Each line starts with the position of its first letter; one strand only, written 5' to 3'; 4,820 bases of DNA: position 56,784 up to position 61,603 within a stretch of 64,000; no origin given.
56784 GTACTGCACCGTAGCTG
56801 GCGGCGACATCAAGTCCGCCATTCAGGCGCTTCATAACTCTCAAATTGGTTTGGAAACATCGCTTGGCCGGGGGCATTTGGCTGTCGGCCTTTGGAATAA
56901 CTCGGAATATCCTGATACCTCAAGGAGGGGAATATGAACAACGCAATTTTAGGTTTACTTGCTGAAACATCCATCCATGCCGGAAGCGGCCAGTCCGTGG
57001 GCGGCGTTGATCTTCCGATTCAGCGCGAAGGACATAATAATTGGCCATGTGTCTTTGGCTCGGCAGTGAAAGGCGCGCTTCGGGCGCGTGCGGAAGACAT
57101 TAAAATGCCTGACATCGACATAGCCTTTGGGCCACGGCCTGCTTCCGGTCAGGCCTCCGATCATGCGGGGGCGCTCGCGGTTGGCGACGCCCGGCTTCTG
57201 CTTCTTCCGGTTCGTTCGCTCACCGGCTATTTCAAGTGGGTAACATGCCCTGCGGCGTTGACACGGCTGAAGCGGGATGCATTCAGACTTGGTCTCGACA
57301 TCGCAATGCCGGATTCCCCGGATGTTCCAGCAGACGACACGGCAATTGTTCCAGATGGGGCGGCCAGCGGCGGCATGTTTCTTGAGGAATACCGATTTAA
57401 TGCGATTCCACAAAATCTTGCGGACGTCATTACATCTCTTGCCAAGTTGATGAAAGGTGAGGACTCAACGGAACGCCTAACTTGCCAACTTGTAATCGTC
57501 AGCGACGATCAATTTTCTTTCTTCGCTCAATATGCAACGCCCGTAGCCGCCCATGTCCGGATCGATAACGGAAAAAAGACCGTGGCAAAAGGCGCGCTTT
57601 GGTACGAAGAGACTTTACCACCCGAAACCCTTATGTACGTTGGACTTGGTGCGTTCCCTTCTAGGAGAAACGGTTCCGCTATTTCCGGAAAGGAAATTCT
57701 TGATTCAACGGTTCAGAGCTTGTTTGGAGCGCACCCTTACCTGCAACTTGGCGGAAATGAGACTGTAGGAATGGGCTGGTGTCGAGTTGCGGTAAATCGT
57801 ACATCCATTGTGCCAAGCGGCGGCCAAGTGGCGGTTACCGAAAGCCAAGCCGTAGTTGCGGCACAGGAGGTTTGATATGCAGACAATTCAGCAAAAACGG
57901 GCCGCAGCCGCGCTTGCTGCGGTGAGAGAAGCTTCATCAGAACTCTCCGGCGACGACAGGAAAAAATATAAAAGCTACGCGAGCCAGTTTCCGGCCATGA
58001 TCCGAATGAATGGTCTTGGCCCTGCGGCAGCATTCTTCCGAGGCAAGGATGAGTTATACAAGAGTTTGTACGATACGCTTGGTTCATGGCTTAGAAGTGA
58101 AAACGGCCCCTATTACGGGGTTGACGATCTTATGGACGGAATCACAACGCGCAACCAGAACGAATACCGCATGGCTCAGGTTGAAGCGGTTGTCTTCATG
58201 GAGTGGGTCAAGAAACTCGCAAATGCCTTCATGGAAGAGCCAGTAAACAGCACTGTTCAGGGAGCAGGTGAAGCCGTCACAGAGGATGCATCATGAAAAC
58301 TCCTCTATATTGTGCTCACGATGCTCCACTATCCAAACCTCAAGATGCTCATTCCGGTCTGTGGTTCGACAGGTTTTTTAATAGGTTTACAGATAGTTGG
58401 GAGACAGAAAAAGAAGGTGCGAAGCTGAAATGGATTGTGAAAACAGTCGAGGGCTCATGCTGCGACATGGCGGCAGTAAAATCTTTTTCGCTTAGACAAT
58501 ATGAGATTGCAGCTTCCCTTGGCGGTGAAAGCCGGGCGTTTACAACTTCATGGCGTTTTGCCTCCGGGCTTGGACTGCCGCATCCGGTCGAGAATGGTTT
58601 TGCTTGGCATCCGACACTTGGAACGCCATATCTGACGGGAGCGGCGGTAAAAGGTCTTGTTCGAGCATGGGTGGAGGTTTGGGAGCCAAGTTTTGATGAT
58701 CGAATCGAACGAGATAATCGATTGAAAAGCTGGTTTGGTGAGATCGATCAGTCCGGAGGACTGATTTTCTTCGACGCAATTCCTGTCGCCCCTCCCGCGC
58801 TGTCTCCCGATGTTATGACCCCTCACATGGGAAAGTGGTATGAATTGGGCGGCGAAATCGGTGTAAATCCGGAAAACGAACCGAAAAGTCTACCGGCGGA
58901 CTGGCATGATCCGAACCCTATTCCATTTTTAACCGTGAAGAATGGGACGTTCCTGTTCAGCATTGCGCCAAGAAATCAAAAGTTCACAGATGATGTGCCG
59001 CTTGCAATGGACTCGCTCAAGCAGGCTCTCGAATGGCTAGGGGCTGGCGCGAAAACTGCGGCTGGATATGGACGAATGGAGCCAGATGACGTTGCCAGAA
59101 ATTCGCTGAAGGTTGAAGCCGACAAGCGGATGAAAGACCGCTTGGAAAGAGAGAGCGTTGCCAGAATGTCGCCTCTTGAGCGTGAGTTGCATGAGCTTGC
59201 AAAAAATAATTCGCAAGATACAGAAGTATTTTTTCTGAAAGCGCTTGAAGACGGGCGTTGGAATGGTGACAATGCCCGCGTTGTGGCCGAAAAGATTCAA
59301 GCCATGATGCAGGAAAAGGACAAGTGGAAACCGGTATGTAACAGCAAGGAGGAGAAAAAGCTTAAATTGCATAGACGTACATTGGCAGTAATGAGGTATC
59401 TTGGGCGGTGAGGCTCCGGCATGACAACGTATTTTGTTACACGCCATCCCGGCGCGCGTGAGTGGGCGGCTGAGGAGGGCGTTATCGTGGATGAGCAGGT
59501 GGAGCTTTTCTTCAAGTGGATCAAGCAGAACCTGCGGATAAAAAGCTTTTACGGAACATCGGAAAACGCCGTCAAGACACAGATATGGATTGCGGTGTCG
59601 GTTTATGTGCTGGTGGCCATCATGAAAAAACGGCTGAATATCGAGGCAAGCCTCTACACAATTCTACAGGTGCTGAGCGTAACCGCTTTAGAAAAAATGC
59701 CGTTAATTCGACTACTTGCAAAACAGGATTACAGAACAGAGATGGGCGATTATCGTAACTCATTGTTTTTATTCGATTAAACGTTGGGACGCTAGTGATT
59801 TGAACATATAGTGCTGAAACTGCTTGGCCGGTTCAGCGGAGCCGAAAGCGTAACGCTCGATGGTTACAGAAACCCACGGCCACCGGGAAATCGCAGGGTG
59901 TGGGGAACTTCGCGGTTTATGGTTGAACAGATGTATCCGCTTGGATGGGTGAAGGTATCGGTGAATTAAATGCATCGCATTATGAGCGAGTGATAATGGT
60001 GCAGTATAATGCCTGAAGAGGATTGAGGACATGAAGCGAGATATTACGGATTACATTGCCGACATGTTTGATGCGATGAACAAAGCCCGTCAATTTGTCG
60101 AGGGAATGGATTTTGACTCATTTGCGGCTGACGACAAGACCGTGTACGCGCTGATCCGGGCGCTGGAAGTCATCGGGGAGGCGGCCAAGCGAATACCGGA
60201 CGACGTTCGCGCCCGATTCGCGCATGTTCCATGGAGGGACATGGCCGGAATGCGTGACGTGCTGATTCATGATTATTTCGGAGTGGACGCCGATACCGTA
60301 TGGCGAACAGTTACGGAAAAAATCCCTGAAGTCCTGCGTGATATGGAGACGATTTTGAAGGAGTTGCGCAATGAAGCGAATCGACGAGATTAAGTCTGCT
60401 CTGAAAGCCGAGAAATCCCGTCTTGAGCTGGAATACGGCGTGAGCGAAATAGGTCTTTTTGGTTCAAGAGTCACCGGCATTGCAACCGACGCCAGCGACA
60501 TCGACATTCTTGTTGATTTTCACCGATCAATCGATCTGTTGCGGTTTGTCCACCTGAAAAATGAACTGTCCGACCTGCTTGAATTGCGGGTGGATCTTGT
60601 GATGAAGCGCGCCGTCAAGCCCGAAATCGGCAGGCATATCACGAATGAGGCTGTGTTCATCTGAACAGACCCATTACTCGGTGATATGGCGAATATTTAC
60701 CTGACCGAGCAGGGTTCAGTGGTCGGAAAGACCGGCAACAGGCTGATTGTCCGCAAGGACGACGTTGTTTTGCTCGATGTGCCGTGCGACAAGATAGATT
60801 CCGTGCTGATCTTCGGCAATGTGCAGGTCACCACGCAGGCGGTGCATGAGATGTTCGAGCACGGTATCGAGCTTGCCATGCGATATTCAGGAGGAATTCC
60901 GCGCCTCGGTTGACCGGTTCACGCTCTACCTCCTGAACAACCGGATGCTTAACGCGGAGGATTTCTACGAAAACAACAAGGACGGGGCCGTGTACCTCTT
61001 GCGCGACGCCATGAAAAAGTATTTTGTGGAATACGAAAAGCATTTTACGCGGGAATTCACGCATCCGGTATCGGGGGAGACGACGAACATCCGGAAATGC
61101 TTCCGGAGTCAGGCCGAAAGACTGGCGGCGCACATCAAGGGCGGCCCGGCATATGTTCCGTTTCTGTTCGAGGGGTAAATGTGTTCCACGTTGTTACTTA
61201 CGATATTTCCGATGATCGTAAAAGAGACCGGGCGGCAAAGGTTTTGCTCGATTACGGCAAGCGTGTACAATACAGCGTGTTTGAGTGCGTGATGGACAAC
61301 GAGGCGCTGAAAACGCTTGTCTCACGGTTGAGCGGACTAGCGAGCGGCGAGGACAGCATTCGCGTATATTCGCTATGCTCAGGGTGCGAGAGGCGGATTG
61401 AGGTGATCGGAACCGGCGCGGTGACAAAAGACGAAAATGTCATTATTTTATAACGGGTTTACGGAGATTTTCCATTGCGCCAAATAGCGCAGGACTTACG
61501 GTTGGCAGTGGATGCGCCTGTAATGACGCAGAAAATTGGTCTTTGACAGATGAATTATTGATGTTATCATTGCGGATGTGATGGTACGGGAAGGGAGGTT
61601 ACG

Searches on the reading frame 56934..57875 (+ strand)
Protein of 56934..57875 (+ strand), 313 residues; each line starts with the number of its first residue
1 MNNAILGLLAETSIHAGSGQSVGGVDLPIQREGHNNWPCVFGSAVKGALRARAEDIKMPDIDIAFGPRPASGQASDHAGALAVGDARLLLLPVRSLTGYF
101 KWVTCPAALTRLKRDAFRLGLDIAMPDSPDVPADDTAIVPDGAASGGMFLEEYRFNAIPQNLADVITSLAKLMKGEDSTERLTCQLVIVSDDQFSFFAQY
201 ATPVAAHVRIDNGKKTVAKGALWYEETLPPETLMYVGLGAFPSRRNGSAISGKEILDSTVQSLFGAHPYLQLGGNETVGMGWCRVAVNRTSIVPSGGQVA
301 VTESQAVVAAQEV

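Call 4: search_protein_families(library=pfam, proteins=[window:56934-57875:+], max_evalue=0.01)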
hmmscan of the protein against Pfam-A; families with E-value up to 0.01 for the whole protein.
window:56934-57875:+ (313 aa): 1 family
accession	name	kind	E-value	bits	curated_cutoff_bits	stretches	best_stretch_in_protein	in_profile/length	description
PF03787.20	RAMPs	-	2e-16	61.5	22.1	1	10-284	4-189/189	RAMP superfamily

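Call 5: search_protein_families(library=padloc, proteins=[window:56934-57875:+], max_evalue=0.01)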
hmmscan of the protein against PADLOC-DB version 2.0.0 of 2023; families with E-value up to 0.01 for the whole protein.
window:56934-57875:+ (313 aa): 17 families
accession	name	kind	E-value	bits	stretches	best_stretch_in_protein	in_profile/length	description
PDLC00981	Cmr4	-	1.4e-61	207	1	6-284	3-283/283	CRISPR type III-B/RAMP module RAMP protein Cmr4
PDLC01441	Cmr4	-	3.1e-59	198.7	1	5-287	4-243/245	"CAS-III-B,CAS-III-C; effector_G7"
PDLC01295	Cmr4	-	7.7e-59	198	1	6-284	3-256/256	"CAS-III-B,CAS-III-C; effector_G7"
PDLC00982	Cmr4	-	1e-57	194.1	1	6-284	3-281/281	Cmr4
PDLC01016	Csm3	-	1.4e-09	36.6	1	10-283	5-188/189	Csm3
PDLC02107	Cas7_IIId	-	2.1e-07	28.2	1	8-69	12-72/426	-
PDLC02111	Cas7_IIId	-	4e-07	27.2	1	10-86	18-89/417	-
PDLC02115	Cas7_IIId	-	9.6e-07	26.3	1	8-88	10-91/486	-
PDLC01442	Csm3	-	4.5e-06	24.7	1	10-58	16-65/208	"CAS-III-A,CAS-III-D; effector_G7"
PDLC01613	Csm3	-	7.6e-06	24.9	1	9-284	3-177/177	"CAS-III-A,CAS-III-D; effector_G7"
PDLC01296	Csm3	-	5.4e-05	21.3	1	9-56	11-56/192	"CAS-III-A,CAS-III-D; effector_G7"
PDLC01017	Csm3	-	5.7e-05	21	1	7-57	14-67/257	Csm3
PDLC01339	Csm3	-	7e-05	21.9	1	11-107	2-97/163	"CAS-III-A,CAS-III-D; effector_G7"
PDLC01015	Csm3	-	7.4e-05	22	1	12-111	3-98/178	Csm3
PDLC01297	Csm3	-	0.00047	18.1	1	9-54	10-58/198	"CAS-III-A,CAS-III-D; effector_G7"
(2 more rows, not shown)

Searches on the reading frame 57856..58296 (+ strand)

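Call 4: search_protein_families(library=pfam, proteins=[window:57856-58296:+], max_evalue=0.01)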
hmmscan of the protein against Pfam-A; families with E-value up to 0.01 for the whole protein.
window:57856-58296:+ (146 aa): 1 family
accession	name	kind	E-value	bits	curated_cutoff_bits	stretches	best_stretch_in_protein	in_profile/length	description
PF09701.15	Cas_Cmr5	-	1e-29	103.6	21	1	12-125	2-119/119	CRISPR-associated protein (Cas_Cmr5)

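Call 5: search_protein_families(library=padloc, proteins=[window:57856-58296:+], max_evalue=0.01)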
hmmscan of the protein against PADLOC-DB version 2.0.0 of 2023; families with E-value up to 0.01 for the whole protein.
window:57856-58296:+ (146 aa): 7 families
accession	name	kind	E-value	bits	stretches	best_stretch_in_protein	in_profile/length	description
PDLC01641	Cmr5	-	9.5e-30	101.3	1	11-125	1-109/109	CAS-III-B; effector_SS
PDLC01362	Cmr5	-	1.8e-24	84.4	1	12-125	2-110/110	CAS-III-B; effector_SS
PDLC01458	Cmr5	-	6.3e-20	69.5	1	8-128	1-109/111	CAS-III-B; effector_SS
PDLC00983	Cmr5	-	1.4e-17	62.4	1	8-128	1-142/143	CRISPR type III-B/RAMP module-associated protein Cmr5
PDLC01267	Cmr5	-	1.1e-15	56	1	13-128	2-109/109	CAS-III-B; effector_SS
PDLC01578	Cmr5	-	0.00067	17.7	0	104-126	113-135/136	CAS-III-B; effector_SS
PDLC01211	Cmr5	-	0.0017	16.4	1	21-66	15-60/127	CAS-III-B; effector_SS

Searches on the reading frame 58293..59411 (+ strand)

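Call 4: search_protein_families(library=pfam, proteins=[window:58293-59411:+], max_evalue=0.01)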
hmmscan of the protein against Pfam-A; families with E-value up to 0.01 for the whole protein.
window:58293-59411:+ (372 aa): 1 family
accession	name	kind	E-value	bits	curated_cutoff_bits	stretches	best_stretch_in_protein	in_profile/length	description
PF03787.20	RAMPs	-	2.1e-15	58.1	22.1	1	84-263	5-189/189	RAMP superfamily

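Call 5: search_protein_families(library=padloc, proteins=[window:58293-59411:+], max_evalue=0.01)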
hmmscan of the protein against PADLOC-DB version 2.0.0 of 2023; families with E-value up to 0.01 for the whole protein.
window:58293-59411:+ (372 aa): 15 families
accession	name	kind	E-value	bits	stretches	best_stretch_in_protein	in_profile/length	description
PDLC00987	Cmr6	-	6.8e-37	125.5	1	83-263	36-213/213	Cmr6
PDLC01274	Cmr6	-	1.1e-36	124.7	1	81-263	29-188/188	"CAS-III-B,CAS-III-C; effector_G7"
PDLC01452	Cmr6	-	5.1e-34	116.3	1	82-263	70-225/228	"CAS-III-B,CAS-III-C; effector_G7"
PDLC00989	Cmr6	-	1.8e-32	111.2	1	84-263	83-260/264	Cmr6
PDLC01015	Csm3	-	1.3e-08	34.2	1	91-260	8-178/178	Csm3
PDLC01016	Csm3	-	1.5e-06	26.8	1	108-262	27-188/189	Csm3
PDLC01441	Cmr4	-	2.8e-05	22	1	88-173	14-90/245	"CAS-III-B,CAS-III-C; effector_G7"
PDLC00988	Cmr6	-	0.00021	19.2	1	229-277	191-234/252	Cmr6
PDLC01339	Csm3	-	0.00028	20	1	84-260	2-163/163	"CAS-III-A,CAS-III-D; effector_G7"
PDLC02110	Cas7_IIId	-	0.00075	17.7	1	83-162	9-78/171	-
PDLC01442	Csm3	-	0.00077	17.4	1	103-285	36-201/208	"CAS-III-A,CAS-III-D; effector_G7"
PDLC01212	Cmr6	-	0.00083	16.5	0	217-266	160-207/499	"CAS-III-B,CAS-III-C; effector_G7"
PDLC01535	Cmr6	-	0.003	15.6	0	228-263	150-184/185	"CAS-III-B,CAS-III-C; effector_G7"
PDLC02111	Cas7_IIId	-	0.0069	13.3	0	249-304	160-210/417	-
PDLC01613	Csm3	-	0.009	14.9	0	89-159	21-59/177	"CAS-III-A,CAS-III-D; effector_G7"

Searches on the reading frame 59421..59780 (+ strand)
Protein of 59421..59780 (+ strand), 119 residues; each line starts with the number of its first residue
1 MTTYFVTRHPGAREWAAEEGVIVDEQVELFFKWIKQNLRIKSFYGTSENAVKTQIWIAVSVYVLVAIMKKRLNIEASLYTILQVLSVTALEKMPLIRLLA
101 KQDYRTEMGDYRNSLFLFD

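Call 4: search_protein_families(library=pfam, proteins=[window:59421-59780:+], max_evalue=0.01)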
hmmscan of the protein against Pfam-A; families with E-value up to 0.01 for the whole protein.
window:59421-59780:+ (119 aa): 2 families
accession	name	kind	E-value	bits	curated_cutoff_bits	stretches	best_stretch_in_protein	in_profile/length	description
PF09652.15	Cas_VVA1548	-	1.4e-05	25.6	25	1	4-28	1-25/91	Putative CRISPR-associated protein (Cas_VVA1548)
PF01609.27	DDE_Tnp_1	-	2.2e-05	24.8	23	1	26-64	162-200/200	Transposase DDE domain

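Call 5: search_protein_families(library=padloc, proteins=[window:59421-59780:+], max_evalue=0.01)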
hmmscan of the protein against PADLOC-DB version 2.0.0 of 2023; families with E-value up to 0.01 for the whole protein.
window:59421-59780:+ (119 aa): 4 families
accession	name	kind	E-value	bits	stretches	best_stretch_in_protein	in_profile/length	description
PDLC01842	CARF2--CARF_HEPN_CSX16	-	7.5e-09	33.1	1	2-29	383-410/478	-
PDLC01062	Csx16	-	9e-08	30.5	1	1-28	1-28/98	a.k.a. cas_VVA1548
PDLC01356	Csx16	-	5.3e-06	24.8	1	4-28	1-25/90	"CAS-I,CAS-III; associated"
PDLC01635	Csx16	-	6.3e-06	24.4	1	4-28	1-25/91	"CAS-I,CAS-III; associated"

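Call 7: search_protein_families(library=ncbifam, proteins=[window:59421-59780:+], max_evalue=0.01)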
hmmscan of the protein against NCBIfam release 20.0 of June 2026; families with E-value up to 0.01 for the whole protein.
window:59421-59780:+ (119 aa): 6 families
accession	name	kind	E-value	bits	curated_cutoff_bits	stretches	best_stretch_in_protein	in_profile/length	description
NF033592.1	transpos_IS4_1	equivalog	1.7e-12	47.1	115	1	26-68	289-331/332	IS4 family transposase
TIGR02620.1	cas_VVA1548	hypoth_equivalog_domain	0.00018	21.7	46.35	1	4-28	1-25/93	CRISPR-associated protein Csx16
NF040842.1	elici_assc_perm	equivalog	0.00056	18.8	250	1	38-103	371-437/513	elicitor-associated permease-like protein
NF049921.1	transpos_IS701_2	equivalog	0.0012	18.3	250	1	24-89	246-309/318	IS701 family transposase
NF049925.1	transpos_IS4_4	equivalog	0.0026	16.5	250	1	26-73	327-375/449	IS4 family transposase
NF033559.2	transpos_IS1634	equivalog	0.0051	15.9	100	1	26-98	384-455/483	IS1634 family transposase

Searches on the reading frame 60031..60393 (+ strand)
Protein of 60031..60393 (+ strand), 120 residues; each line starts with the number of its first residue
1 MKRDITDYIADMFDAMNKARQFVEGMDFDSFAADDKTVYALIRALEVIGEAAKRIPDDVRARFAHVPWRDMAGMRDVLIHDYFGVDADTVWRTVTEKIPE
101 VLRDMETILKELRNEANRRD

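Call 7: search_protein_families(library=ncbifam, proteins=[window:60031-60393:+], max_evalue=0.01)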
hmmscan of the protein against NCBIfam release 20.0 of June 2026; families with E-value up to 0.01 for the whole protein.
window:60031-60393:+ (120 aa): 1 family
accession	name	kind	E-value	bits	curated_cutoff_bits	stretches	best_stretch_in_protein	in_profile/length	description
NF047751.1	HepT_toxin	equivalog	7.6e-09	35.5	60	1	67-100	83-116/120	type VII toxin-antitoxin system HepT family RNase toxin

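Call 36: search_protein_families(library=pfam, proteins=[window:60031-60393:+], max_evalue=0.01)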
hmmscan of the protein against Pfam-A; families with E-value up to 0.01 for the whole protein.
window:60031-60393:+ (120 aa): 1 family
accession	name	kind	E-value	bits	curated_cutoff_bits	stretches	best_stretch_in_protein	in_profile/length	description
PF01934.22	HepT-like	-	3.6e-30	104.6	23.5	1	14-108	3-120/120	Ribonuclease HepT-like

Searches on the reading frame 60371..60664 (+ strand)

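Call 7: search_protein_families(library=ncbifam, proteins=[window:60371-60664:+], max_evalue=0.01)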
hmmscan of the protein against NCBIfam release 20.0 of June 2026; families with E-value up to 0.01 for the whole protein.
window:60371-60664:+ (97 aa): 2 families
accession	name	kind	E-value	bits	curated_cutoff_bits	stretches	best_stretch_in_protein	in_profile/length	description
NF047752.1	MntA_antitoxin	equivalog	3.2e-12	46.3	60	1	24-94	7-77/106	type VII toxin-antitoxin system MntA family adenylyltransferase antitoxin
NF010309.0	PRK13746.1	subfamily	0.0079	15.5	193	1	20-56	24-60/263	aminoglycoside adenylyltransferase family protein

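Call 36: search_protein_families(library=pfam, proteins=[window:60371-60664:+], max_evalue=0.01)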
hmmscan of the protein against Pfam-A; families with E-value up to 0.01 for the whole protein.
window:60371-60664:+ (97 aa): 4 families
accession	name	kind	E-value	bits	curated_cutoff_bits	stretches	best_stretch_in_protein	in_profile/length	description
PF18765.7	Polbeta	-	2.8e-12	47.1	26.9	1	23-95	12-85/93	Polymerase beta, Nucleotidyltransferase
PF01909.29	NTP_transf_2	-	1e-11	45.5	21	1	16-96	7-92/93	Nucleotidyltransferase domain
PF22600.2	MTPAP-like_central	-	0.00014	22.4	27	1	18-53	33-68/139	Poly(A) RNA polymerase, mitochondrial-like, central palm domain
PF10620.15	MdcG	-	0.0063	16.9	26.5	1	37-78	47-87/121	Phosphoribosyl-dephospho-CoA transferase MdcG C-terminal domain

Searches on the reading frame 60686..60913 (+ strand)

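Call 36: search_protein_families(library=pfam, proteins=[window:60686-60913:+], max_evalue=0.01)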
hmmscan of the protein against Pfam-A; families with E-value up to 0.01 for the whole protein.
window:60686-60913:+ (75 aa): 1 family
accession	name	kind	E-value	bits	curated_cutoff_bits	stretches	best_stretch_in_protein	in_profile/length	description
PF01867.21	Cas_Cas1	-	2.5e-13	50.3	22.3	1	4-66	1-63/283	CRISPR associated protein Cas1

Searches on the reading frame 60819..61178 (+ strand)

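Call 7: search_protein_families(library=ncbifam, proteins=[window:60819-61178:+], max_evalue=0.01)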
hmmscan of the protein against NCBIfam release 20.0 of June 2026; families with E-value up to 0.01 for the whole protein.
window:60819-61178:+ (119 aa): 6 families
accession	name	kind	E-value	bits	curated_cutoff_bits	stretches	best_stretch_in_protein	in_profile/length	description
TIGR04093.1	cas1_CYANO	exception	9.4e-19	67.5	385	1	18-117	234-333/334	type I-D CRISPR-associated endonuclease Cas1d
TIGR03640.1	cas1_DVULG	exception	1.3e-17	64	385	1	17-116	239-339/340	type I-C CRISPR-associated endonuclease Cas1c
TIGR00287.1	cas1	equivalog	8.8e-16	57.9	71.7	1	17-112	231-325/327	CRISPR-associated endonuclease Cas1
NF049935.1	cas4g_cas1g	exception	5.2e-12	45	560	1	18-112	446-540/546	CRISPR-associated endonuclease Cas4g/Cas1g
TIGR03641.1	cas1_HMARI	exception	1.7e-08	34.1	304.1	1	17-115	223-320/324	type I-B CRISPR-associated endonuclease Cas1b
TIGR04329.1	cas1_PREFRAN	exception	0.0005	19.3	300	1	17-69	228-278/317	type V CRISPR-associated endonuclease Cas1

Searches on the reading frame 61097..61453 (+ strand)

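Call 7: search_protein_families(library=ncbifam, proteins=[window:61097-61453:+], max_evalue=0.01)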
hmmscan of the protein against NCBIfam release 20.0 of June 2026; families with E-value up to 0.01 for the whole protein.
window:61097-61453:+ (118 aa): 1 family
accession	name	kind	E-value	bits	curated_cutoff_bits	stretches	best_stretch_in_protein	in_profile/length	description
TIGR01573.1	cas2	equivalog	2.9e-19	69.1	24.5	1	30-117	2-95/96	CRISPR-associated endonuclease Cas2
